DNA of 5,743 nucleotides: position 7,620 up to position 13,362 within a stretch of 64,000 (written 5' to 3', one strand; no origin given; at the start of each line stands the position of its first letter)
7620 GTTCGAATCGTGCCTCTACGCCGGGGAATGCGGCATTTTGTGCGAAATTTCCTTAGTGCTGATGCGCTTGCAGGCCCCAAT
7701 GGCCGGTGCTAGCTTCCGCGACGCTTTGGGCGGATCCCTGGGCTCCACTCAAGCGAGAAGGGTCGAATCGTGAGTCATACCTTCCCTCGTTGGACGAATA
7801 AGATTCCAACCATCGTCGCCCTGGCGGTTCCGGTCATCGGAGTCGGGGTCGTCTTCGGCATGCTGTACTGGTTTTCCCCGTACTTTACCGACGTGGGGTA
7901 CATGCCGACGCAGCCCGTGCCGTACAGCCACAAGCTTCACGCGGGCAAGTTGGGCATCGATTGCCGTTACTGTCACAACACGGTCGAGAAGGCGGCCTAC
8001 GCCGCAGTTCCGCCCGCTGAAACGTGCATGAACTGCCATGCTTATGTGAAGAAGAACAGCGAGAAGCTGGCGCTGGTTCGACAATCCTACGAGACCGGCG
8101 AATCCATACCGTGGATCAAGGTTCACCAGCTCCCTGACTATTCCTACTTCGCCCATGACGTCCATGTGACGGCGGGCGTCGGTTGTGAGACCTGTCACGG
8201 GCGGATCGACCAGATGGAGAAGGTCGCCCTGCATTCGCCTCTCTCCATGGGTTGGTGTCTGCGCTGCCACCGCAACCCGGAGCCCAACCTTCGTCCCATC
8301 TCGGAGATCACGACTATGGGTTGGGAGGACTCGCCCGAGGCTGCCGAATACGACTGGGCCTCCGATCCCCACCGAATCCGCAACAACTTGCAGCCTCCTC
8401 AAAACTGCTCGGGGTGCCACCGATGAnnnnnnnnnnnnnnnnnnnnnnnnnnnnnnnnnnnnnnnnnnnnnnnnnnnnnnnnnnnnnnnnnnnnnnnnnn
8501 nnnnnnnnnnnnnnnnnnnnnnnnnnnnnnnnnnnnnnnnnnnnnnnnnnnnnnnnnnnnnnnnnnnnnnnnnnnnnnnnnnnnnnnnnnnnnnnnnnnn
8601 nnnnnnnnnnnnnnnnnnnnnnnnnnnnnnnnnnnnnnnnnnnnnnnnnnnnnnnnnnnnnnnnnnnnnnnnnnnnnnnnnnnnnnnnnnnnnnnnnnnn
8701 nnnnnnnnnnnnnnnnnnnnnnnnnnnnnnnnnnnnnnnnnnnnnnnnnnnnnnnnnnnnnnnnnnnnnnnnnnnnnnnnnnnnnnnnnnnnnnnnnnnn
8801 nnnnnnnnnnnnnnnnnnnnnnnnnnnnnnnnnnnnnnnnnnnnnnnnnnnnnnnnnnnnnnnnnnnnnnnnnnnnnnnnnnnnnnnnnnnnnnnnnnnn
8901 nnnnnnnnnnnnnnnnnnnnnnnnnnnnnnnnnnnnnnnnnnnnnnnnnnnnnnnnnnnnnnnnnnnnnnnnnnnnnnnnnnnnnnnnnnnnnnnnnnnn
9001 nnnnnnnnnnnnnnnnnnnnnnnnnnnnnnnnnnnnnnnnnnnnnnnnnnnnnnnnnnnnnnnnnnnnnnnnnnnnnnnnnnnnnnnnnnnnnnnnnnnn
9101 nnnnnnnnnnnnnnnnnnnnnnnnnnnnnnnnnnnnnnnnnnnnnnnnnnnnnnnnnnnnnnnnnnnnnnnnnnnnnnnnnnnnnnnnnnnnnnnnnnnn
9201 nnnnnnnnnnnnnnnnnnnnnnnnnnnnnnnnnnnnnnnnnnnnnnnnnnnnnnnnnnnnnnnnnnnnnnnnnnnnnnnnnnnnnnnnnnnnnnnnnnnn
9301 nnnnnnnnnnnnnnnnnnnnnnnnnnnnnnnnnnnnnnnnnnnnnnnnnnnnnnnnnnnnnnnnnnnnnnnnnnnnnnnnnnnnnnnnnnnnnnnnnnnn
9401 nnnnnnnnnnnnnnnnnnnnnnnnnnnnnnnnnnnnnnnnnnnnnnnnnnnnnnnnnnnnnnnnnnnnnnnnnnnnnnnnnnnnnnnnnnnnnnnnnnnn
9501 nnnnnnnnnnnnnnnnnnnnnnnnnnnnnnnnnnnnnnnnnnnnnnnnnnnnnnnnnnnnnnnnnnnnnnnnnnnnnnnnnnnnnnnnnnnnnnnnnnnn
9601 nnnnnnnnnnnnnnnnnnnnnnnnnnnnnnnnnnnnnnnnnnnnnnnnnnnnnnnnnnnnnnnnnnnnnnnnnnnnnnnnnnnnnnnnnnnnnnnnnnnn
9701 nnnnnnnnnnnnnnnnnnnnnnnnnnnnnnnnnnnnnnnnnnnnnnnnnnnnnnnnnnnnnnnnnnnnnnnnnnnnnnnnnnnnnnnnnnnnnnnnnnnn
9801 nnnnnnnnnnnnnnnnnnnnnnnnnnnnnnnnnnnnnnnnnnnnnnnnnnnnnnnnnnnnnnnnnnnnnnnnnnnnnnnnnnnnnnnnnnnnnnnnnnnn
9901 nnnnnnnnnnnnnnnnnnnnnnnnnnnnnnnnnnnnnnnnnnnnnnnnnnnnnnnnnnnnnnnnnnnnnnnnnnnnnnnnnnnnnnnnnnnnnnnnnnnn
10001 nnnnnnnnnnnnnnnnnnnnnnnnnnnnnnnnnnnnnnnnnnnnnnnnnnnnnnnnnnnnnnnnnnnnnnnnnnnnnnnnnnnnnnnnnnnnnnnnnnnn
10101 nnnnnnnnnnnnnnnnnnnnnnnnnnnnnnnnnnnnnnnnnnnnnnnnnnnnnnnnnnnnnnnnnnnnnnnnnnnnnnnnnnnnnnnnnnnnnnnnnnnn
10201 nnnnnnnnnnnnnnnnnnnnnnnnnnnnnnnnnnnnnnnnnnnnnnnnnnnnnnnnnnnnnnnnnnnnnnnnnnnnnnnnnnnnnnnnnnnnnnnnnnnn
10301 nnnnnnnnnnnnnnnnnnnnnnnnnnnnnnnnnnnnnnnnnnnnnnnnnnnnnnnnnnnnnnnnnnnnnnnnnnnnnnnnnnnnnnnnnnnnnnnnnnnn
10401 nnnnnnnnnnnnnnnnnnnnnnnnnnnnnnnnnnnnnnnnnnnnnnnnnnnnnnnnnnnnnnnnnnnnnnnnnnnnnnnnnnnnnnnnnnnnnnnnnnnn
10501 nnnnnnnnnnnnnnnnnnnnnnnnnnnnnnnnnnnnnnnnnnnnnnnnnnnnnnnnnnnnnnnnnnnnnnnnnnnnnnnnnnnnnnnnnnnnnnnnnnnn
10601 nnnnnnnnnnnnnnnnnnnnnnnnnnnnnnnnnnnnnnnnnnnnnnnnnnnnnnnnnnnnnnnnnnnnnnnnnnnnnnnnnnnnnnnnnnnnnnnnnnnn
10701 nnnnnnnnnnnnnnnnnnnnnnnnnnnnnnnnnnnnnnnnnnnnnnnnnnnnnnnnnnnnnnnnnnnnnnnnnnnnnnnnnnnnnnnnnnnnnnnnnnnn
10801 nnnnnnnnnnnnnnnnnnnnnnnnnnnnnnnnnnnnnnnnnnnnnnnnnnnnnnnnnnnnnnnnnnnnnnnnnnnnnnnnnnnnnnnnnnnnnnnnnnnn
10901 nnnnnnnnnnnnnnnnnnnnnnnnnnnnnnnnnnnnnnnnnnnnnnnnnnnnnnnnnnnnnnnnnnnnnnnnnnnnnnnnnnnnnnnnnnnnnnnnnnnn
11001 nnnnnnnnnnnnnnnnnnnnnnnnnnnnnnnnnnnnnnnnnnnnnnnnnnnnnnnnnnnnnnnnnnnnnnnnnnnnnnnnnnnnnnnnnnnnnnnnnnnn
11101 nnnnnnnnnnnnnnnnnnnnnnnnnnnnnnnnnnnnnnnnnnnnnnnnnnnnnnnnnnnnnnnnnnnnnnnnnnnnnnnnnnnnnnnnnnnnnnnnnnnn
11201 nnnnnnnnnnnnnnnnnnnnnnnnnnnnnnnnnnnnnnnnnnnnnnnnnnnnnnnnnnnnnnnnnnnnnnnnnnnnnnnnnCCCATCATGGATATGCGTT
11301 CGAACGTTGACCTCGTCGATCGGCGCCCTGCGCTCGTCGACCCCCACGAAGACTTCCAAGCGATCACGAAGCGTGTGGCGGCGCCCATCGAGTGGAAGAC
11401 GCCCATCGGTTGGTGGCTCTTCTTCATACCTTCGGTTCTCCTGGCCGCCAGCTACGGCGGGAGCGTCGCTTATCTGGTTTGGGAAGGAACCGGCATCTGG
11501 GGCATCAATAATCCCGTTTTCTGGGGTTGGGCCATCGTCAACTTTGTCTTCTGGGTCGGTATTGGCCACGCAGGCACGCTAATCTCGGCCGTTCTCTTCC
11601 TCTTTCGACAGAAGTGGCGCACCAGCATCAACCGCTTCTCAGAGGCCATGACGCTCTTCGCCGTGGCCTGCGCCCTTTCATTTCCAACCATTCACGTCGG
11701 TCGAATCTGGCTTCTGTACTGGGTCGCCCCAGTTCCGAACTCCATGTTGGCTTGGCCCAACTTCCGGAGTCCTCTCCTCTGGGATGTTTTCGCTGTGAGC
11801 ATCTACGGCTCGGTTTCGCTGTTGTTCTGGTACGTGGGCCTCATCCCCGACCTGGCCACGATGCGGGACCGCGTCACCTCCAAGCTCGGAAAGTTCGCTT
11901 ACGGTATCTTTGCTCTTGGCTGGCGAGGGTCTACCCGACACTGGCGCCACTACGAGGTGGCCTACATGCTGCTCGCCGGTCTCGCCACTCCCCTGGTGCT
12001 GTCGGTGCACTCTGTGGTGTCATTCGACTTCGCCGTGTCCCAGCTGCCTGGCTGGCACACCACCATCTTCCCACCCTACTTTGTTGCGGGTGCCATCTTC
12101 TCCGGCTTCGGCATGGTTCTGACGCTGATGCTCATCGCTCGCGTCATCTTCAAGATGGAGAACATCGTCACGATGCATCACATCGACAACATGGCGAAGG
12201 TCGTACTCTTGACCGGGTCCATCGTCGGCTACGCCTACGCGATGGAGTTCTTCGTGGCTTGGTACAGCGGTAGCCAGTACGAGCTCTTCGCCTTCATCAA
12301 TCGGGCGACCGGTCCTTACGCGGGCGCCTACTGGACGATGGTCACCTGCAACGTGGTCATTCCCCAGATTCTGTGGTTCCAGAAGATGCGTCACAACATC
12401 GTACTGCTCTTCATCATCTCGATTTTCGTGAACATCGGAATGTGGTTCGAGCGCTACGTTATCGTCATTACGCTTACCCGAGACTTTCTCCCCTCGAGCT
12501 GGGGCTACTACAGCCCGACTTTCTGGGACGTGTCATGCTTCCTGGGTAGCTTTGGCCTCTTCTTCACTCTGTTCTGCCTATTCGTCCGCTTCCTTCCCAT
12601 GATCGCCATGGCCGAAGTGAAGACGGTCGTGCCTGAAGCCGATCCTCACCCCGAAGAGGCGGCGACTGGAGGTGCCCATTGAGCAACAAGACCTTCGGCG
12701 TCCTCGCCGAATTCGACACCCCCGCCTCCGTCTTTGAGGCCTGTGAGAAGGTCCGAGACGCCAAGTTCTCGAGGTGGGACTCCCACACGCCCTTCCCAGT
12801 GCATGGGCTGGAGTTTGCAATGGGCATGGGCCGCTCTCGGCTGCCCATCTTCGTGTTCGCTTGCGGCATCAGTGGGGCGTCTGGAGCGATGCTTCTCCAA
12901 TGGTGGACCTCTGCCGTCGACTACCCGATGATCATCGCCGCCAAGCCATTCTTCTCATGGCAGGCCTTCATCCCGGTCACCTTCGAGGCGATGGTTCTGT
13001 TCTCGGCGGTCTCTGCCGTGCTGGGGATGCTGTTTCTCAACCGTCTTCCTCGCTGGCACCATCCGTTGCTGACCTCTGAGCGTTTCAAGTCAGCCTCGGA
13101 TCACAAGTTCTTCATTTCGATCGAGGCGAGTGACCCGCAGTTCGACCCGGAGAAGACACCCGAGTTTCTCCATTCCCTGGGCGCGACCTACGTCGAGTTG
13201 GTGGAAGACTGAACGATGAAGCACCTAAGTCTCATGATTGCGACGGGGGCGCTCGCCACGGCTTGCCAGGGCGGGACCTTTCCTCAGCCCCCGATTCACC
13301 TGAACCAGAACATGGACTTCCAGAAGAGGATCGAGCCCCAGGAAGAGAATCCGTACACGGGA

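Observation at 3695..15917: Proteobacterial-type puf operon joined head-to-tail to a complete alternative complex III operon and a dedicated cytochrome c: a self-contained light-driven cyclic electron-transfer module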

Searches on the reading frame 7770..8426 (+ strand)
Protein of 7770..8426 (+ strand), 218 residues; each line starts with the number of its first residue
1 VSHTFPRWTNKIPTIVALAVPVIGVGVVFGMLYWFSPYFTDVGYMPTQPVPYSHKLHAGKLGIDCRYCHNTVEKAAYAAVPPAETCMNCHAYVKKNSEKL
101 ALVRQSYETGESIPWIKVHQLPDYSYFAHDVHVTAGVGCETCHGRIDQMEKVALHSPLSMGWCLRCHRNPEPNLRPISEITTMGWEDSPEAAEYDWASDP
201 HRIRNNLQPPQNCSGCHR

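Call 4: search_protein_families(library=pfam, proteins=[window:7770-8426:+], max_evalue=0.01)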
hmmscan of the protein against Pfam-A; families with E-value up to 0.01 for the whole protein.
window:7770-8426:+ (218 aa): 7 families
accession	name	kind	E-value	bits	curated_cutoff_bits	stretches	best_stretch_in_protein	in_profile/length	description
PF14522.11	Cytochrome_C7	-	2.2e-13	50.2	24.8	2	126-218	2-67/67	Cytochrome c7 and related cytochrome c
PF14537.11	Cytochrom_c3_2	-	3.2e-09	37.5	25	2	60-100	4-43/79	Cytochrome c3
PF02085.21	Cytochrom_CIII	-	4.2e-08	33.9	22.9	1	47-102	18-65/101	Class III cytochrome C family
PF22113.1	Mtrc-MtrF_II-IV_dom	-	4.2e-06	26.8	30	1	64-217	8-127/176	Outer membrane cytochrome MtrC/MtrF-like, domains II/IV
PF09699.15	Paired_CXXCH_1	-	3.2e-05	24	20.6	0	64-93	8-39/41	Doubled CXXCH motif (Paired_CXXCH_1)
PF02335.20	Cytochrom_C552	-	7.4e-05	22.3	24.1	1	119-177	227-292/438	Cytochrome c552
PF17466.7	NinD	-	0.0029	18.1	35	1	157-191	21-54/57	Family of unknown function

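Call 32: find_related_loci(query=window:7770-8426:+, collection=metagenome_contigs, flank=10000)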
Query window:7770-8426:+ (218 aa) in metagenome_contigs; peptide patterns used: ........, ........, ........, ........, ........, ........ (x = any residue, [..] = any of these).
75 stretches matched a pattern; 42 encode a relative of the query (tblastn E <= 1e-3); 42 distinct loci.
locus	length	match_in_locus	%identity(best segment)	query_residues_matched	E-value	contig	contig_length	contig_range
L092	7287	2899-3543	62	1-218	4e-93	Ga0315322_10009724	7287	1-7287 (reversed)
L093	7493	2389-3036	61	1-218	4e-93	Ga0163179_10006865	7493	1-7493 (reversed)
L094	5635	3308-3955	61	1-218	5e-91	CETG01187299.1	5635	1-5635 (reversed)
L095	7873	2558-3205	59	1-218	8e-91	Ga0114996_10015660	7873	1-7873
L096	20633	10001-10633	57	5-218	2e-78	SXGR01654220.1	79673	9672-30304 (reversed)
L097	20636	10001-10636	53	3-217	1e-77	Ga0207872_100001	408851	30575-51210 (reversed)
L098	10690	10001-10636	53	3-217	5e-77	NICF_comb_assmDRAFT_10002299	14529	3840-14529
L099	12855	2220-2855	52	3-217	3e-76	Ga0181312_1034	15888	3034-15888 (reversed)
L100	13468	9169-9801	53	4-217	7e-76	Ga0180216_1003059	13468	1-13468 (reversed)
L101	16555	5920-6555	52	4-218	2e-74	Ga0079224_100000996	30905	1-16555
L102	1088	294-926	52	5-218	5e-79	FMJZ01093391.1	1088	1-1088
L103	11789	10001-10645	51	1-218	4e-72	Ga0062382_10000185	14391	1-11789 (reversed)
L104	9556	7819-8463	51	1-218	4e-72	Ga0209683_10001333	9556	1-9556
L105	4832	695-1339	50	1-218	1e-71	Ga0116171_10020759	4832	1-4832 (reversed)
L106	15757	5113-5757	52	1-218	5e-72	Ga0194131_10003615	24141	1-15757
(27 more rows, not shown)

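Call 59: search_solved_structures(query=window:7770-8426:+, max_evalue=0.00001)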
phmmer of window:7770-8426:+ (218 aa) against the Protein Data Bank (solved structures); distinct sequences matched with E-value up to 0.00001: 4.
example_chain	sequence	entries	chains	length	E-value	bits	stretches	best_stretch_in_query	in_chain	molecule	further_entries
6f0k_A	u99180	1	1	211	2.7e-73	249.6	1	3-217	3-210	Cytochrome c family protein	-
6lod_A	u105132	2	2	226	6.1e-58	199.4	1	2-218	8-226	MULTIHEME_CYTC domain-containing protein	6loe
8k9e_A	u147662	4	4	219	3.5e-55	190.3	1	1-216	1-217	Cytochrome c7-like domain-containing protein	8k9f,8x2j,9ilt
6btm_A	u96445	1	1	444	6.2e-33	117.5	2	104-172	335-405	Alternative Complex III subunit A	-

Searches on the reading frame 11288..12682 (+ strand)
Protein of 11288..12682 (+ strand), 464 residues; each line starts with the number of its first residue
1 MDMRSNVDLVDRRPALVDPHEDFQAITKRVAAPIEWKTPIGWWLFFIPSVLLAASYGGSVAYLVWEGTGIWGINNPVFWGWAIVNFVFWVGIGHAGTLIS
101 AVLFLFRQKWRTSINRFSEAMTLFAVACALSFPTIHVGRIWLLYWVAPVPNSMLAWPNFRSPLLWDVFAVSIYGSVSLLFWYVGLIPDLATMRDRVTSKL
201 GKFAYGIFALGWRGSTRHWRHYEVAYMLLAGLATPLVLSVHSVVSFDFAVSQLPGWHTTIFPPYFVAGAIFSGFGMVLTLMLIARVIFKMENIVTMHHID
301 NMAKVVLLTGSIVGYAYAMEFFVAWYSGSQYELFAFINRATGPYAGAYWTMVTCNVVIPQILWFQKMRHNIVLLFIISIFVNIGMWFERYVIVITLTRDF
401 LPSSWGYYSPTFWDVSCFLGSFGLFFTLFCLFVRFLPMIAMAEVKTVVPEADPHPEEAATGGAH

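Call 5: search_protein_families(library=pfam, proteins=[window:11288-12682:+], max_evalue=0.01)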
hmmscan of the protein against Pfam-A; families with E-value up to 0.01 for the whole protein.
window:11288-12682:+ (464 aa): 1 family
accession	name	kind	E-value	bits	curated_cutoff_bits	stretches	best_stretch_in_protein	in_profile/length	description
PF03916.19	NrfD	-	3.3e-25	89.8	25.8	1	74-395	6-307/313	Polysulphide reductase, NrfD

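Call 60: search_solved_structures(query=window:11288-12682:+, max_evalue=0.00001)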
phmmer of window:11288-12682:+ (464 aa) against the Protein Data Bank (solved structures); distinct sequences matched with E-value up to 0.00001: 5.
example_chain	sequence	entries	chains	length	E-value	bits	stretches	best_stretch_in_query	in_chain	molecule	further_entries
6f0k_C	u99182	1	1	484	1.2e-195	654.3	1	16-458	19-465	Polysulphide reductase NrfD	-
6btm_C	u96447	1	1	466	8.6e-164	549.3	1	8-450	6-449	Alternative Complex III subunit C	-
6lod_C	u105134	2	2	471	1.3e-162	545.4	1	16-454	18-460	Polysulphide reductase NrfD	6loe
8k9e_C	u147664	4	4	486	6.5e-161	539.8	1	17-464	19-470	Polysulphide reductase NrfD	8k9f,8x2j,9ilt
6f0k_F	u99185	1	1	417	1.4e-06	30.7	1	235-431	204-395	ActF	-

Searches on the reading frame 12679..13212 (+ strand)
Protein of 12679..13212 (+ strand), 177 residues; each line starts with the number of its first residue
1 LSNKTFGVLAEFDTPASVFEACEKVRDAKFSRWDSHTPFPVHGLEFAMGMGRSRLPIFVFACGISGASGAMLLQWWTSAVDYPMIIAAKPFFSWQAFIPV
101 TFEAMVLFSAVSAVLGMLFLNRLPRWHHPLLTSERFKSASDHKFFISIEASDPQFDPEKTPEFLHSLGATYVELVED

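Call 5: search_protein_families(library=pfam, proteins=[window:12679-13212:+], max_evalue=0.01)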
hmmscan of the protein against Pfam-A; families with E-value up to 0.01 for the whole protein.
window:12679-13212:+ (177 aa): 1 family
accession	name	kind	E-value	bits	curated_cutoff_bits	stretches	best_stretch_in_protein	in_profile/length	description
PF11821.13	ActD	-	5.8e-66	221.8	25.7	1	7-173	2-169/170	Alternative complex III, ActD subunit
